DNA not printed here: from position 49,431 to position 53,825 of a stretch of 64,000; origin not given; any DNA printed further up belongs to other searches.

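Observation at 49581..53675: Orphan 1364-aa nuclease-NTPase-repeat protein: candidate new antiviral STAND (Avs-like) system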

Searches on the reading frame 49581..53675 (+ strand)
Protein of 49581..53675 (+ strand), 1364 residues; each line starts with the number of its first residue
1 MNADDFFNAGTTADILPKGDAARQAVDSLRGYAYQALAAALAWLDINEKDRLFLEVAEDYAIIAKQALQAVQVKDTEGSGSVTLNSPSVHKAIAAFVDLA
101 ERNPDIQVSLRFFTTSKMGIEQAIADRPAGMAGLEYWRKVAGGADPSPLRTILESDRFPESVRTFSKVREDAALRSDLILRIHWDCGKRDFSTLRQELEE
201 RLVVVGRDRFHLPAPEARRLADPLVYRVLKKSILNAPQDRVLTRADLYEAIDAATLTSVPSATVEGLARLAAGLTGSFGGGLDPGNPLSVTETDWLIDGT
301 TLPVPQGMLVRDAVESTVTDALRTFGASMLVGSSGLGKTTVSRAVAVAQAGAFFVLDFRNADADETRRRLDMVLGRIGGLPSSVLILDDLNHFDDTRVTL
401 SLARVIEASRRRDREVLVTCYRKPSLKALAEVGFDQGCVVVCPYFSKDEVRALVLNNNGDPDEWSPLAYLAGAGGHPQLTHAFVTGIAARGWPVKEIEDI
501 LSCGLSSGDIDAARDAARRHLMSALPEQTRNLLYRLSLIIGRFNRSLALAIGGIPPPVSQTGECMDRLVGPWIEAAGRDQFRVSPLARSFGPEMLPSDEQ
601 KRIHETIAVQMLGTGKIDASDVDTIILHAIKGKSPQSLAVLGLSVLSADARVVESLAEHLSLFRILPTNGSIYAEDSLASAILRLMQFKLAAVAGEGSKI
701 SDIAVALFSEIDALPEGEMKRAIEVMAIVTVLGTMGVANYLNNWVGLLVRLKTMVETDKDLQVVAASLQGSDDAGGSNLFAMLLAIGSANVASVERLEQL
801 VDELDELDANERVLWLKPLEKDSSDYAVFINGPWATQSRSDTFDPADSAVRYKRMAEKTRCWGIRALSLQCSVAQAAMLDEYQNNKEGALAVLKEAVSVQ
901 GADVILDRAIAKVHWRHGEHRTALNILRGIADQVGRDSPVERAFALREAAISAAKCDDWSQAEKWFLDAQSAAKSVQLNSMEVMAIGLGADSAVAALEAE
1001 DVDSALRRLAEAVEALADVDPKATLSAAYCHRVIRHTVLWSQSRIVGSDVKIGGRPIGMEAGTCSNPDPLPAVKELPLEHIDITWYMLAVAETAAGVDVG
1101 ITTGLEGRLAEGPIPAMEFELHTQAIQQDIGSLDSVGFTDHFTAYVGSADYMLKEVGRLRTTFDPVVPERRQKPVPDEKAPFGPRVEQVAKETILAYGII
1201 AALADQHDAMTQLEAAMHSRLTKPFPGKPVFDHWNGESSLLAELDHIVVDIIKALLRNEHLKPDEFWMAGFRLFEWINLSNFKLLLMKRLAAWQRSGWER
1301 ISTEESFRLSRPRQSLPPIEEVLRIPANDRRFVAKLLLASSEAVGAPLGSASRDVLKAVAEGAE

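Call 4: search_protein_families(library=pfam, proteins=[window:49581-53675:+], max_evalue=0.1)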
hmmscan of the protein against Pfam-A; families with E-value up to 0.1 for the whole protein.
window:49581-53675:+ (1364 aa): 4 families
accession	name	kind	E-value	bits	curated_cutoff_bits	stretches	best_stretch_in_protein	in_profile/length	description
PF00004.35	AAA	-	0.00025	21.9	21.2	1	329-414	2-100/131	ATPase family associated with various cellular activities (AAA)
PF14130.12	Cap4_nuclease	-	0.0012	19.6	26.2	1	30-96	8-76/200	Cap4, dsDNA endonuclease domain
PF13401.12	AAA_22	-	0.073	13.8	27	0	326-418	6-89/130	AAA domain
PF13481.12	AAA_25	-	0.074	13.1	27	0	319-407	27-132/195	AAA domain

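Call 5: search_protein_families(library=padloc, proteins=[window:49581-53675:+], max_evalue=0.1)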
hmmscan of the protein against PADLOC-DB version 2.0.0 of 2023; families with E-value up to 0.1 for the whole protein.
window:49581-53675:+ (1364 aa): 4 families
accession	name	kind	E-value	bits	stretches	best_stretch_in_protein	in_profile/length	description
PDLC03848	LmuA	-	4.7e-10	38.3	1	23-213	6-186/373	-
PDLC02187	DUF4297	-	0.00088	16.3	1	22-77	3-59/404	-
PDLC03849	LmuA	-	0.0025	15.4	1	26-85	18-83/370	-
PDLC00153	HamA1|HamA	-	0.045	10.6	1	25-79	8-65/541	DUF1837 domain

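Call 6: search_protein_families(library=ncbifam, proteins=[window:49581-53675:+], max_evalue=0.1)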
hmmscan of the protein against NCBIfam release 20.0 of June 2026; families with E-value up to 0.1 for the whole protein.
window:49581-53675:+ (1364 aa): 2 families
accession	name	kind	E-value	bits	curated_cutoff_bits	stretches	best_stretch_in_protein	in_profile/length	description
NF042945.1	DUF4297_antiphage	equivalog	0.0008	18.5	300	1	23-79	1-58/400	DUF4297 family anti-phage-associated protein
NF005647.0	PRK07413.1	equivalog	0.065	11.9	426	0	351-421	95-166/382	cob(I)yrinic acid a,c-diamide adenosyltransferase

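Call 7: find_homologous_proteins(query=window:49581-53675:+, max_evalue=0.001)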
Query window:49581-53675:+ (1364 aa): 512 proteins with E <= 0.001 among 8000 candidates; the best 120 are listed.
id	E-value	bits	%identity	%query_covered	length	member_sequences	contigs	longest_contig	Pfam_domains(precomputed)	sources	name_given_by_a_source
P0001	0.0e+0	2799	93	100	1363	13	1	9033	-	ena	-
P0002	0.0e+0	2185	73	100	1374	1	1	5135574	-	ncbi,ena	-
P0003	0.0e+0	2124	72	100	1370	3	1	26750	-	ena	-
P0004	0.0e+0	2092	70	100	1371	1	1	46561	-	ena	-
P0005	0.0e+0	2092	70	100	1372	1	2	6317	-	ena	-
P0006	0.0e+0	2087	70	100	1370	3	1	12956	-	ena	-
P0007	0.0e+0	2053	69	100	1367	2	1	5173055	-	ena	-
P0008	0.0e+0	2049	68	100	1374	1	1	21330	-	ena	-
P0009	0.0e+0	2046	68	100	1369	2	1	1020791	-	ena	-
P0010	0.0e+0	2044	69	100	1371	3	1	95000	-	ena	-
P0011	0.0e+0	2037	68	100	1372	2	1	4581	-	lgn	-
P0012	0.0e+0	2029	68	100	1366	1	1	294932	-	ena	-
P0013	0.0e+0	2023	68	100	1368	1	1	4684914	-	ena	-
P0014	0.0e+0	2020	68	100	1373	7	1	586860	-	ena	-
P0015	0.0e+0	2019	68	100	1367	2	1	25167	-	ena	-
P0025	0.0e+0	1941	65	100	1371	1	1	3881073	-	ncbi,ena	-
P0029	0.0e+0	1914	64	100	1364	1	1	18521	-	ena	-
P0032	0.0e+0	1874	63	100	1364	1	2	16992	-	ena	-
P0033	0.0e+0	1870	63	100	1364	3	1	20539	-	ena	-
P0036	0.0e+0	1862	63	100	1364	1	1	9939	-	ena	-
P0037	0.0e+0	1862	63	100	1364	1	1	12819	-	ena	-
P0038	0.0e+0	1849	63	100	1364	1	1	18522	-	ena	-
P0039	0.0e+0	1845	63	100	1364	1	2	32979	-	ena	-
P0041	0.0e+0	1837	62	100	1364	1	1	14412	-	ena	-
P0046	0.0e+0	1805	61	100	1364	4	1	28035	-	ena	-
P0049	0.0e+0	1779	61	100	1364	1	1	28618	-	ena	-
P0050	0.0e+0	1772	60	100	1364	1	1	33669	-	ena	-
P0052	0.0e+0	1770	60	100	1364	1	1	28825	PF00004.36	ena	-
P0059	0.0e+0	1741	59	100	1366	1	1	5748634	-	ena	-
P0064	0.0e+0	1728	58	100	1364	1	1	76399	-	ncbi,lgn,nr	ncbi:MAG: hypothetical protein GEU89_03375 [Kiloniellaceae bacterium]|nr:hypothetical protein [Kilon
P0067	0.0e+0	1699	59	100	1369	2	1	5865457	-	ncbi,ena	-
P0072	0.0e+0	1686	57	100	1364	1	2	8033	-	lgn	-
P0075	0.0e+0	1675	56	100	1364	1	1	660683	-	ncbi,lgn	-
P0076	0.0e+0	1674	57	100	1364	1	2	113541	-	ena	-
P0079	0.0e+0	1659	56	100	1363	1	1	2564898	-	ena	-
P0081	0.0e+0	1656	57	100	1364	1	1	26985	-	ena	-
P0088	0.0e+0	1634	56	100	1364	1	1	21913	-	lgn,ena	-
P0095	0.0e+0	1605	55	100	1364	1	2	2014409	-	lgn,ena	-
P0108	0.0e+0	1529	53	99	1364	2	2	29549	-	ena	-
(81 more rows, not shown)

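Call 8: search_solved_structures(query=window:49581-53675:+, max_evalue=1, show_alignments=2)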
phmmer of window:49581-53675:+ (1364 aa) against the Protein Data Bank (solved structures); distinct sequences matched with E-value up to 1: 2.
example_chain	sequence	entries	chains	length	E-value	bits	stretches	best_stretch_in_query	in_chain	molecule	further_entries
9ndm_H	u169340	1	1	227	0.47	10.9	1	453-494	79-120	Fab1525 heavy chain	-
3hym_B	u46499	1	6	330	0.7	10.4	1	941-976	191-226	Cell division cycle protein 16 homolog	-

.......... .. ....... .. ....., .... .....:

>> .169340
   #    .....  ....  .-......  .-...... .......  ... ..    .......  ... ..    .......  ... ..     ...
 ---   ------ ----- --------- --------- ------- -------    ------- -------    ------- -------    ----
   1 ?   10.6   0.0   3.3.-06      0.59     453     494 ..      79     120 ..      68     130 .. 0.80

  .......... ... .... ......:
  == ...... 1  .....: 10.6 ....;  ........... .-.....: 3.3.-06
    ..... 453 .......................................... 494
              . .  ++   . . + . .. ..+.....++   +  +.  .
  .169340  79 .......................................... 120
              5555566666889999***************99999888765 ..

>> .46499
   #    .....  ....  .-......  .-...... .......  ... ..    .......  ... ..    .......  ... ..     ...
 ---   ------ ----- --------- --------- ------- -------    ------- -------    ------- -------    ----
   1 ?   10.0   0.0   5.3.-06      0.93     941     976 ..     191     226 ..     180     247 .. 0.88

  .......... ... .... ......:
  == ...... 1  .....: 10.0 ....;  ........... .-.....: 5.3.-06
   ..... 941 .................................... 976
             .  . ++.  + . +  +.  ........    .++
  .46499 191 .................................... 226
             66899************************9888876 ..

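Call 10: find_related_loci(query=window:49581-53675:+, collection=genome_contigs, flank=10000)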
Query window:49581-53675:+ (1364 aa) in genome_contigs; peptide patterns used: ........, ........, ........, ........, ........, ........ (x = any residue, [..] = any of these).
21 stretches matched a pattern; 3 encode a relative of the query (tblastn E <= 1e-3); 3 distinct loci.
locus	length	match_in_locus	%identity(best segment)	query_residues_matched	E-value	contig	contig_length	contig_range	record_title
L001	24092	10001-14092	68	1-1361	0e+0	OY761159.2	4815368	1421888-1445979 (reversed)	MAG: Candidatus Binatia bacterium isolate a3054953-5fa8-48fb-90a5-e173aac96f7a genome assembly, chromosome: 1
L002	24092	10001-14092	66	1-1364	0e+0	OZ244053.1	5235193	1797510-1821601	MAG: Terriglobia bacterium isolate c15e5db1-7159-4592-9896-25da90492a0a genome assembly, chromosome: 1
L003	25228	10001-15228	57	1-1364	0e+0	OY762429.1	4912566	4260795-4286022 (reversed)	MAG: Terriglobia bacterium isolate aa40cff0-ace7-4b53-8087-0ef5d3f4acaf genome assembly, chromosome: 1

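Call 11: find_encoding_contigs(protein=P0002, flank=10000, max_places=2)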
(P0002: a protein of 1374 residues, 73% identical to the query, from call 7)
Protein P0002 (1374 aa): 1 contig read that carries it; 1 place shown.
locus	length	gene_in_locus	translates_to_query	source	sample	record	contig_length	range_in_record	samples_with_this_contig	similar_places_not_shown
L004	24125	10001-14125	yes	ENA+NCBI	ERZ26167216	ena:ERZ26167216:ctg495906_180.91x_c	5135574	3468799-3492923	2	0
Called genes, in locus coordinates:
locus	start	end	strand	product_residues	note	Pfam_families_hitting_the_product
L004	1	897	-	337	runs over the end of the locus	PF03881:Fructosamin_kin (weak), PF01636:APH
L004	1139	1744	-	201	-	PF00174:Oxidored_molyb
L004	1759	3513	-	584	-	PF01019:G_glu_transpept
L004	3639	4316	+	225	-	PF00072:Response_reg, PF00486:Trans_reg_C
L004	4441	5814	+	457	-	PF00672:HAMP, PF00512:HisKA, PF02518:HATPase_c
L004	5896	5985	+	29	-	-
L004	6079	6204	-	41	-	-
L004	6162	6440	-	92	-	-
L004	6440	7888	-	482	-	PF13520:AA_permease_2, PF00324:AA_permease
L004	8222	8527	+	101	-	PF01381:HTH_3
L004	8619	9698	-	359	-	PF26363:Phospholipase-like (weak), PF11187:Mbeg1-like (weak), PF01764:Lipase_3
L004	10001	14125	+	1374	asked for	-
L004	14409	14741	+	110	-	PF13560:HTH_31 (weak), PF01381:HTH_3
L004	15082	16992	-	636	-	PF13442:Cytochrome_CBB3 (weak), PF01011:PQQ, PF13570:Beta-prop_ACSF4, PF13360:PQQ_2, PF07774:EMC1_C (faint), PF25293:Beta-prop_EMC1_N (faint), PF13360:PQQ_2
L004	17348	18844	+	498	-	PF00089:Trypsin, PF13365:Trypsin_2, PF00595:PDZ, PF13180:PDZ_2, PF17820:PDZ_6 (weak), PF00595:PDZ, PF13180:PDZ_2, PF17820:PDZ_6, +2 more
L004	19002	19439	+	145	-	PF01230:HIT (weak)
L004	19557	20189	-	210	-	PF00574:CLP_protease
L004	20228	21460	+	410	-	PF07690:MFS_1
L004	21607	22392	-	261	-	PF00296:Bac_luciferase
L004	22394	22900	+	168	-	PF00903:Glyoxalase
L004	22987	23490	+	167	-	PF19315:MC_hydratase, PF01575:MaoC_dehydratas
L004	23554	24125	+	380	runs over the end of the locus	PF00266:Aminotran_5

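Call 12: find_encoding_contigs(protein=P0007, flank=10000, max_places=2)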
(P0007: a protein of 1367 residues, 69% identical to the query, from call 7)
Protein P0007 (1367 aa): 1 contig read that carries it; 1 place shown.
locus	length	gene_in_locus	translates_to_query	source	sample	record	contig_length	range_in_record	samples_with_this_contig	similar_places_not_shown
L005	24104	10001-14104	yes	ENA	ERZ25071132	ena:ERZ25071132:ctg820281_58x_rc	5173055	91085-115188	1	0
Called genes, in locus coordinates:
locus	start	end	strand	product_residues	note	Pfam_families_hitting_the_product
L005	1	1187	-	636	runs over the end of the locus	PF00662:Proton_antipo_N, PF00361:Proton_antipo_M, PF06455:NADH5_C (faint)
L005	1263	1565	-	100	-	PF00420:Oxidored_q2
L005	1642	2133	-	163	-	PF00499:Oxidored_q3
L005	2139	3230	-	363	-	PF00146:NADHdh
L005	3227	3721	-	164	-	PF01257:2Fe-2S_thioredx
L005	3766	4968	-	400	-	PF00346:Complex1_49kDa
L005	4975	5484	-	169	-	PF00329:Complex1_30kDa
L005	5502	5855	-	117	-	PF00507:Oxidored_q4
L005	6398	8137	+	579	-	PF05496:RuvB_N (weak), PF07724:AAA_2 (weak), PF13177:DNA_pol3_delta2, PF13401:AAA_22, PF13604:AAA_30 (weak), PF00004:AAA, PF22608:DNAX_ATPase_lid, PF12169:DNA_pol3_gamma3, +4 more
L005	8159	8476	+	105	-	PF02575:YbaB_DNA_bd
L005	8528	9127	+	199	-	PF21176:RecR_HhH, PF13662:Toprim_4, PF01751:Toprim, PF21175:RecR_C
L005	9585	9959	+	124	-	PF01909:NTP_transf_2, PF18765:Polbeta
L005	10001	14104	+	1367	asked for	-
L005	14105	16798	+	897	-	PF12161:HsdM_N, PF02384:N6_Mtase, PF07669:Eco57I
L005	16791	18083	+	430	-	PF01420:Methylase_S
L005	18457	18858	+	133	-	PF01850:PIN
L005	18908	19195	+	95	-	PF13560:HTH_31 (weak), PF01381:HTH_3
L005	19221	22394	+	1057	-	PF04313:HSDR_N, PF04851:ResIII, PF18766:SWI2_SNF2, PF22679:T1R_D3-like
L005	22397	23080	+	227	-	PF01863:YgjP-like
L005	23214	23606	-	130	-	PF01850:PIN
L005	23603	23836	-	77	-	PF15937:PrlF_antitoxin, PF04014:MazE_antitoxin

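Call 13: find_encoding_contigs(protein=P0025, flank=10000, max_places=2)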
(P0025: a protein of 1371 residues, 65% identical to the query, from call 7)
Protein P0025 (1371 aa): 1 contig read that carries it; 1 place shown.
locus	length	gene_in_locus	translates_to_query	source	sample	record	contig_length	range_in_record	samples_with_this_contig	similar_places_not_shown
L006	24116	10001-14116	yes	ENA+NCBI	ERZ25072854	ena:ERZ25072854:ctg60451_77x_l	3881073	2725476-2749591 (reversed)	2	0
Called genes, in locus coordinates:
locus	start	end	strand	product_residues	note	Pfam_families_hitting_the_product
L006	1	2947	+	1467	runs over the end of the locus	PF13872:AAA_34, PF04851:ResIII (faint), PF13871:Helicase_C_4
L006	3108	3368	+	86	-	-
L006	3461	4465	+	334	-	PF23639:DUF7146, PF13362:Toprim_3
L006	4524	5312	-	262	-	-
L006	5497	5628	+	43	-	-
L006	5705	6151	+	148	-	PF00436:SSB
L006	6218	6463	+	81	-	-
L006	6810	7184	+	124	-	PF14216:DUF4326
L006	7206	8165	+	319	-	PF10686:YAcAr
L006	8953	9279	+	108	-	-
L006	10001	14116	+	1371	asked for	-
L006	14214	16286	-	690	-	PF00580:UvrD-helicase, PF13245:AAA_19, PF13401:AAA_22 (faint), PF13361:UvrD_C, PF13538:UvrD_C_2 (faint)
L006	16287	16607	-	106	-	-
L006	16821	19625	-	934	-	PF01555:N6_N4_Mtase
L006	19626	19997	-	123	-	PF01934:HepT-like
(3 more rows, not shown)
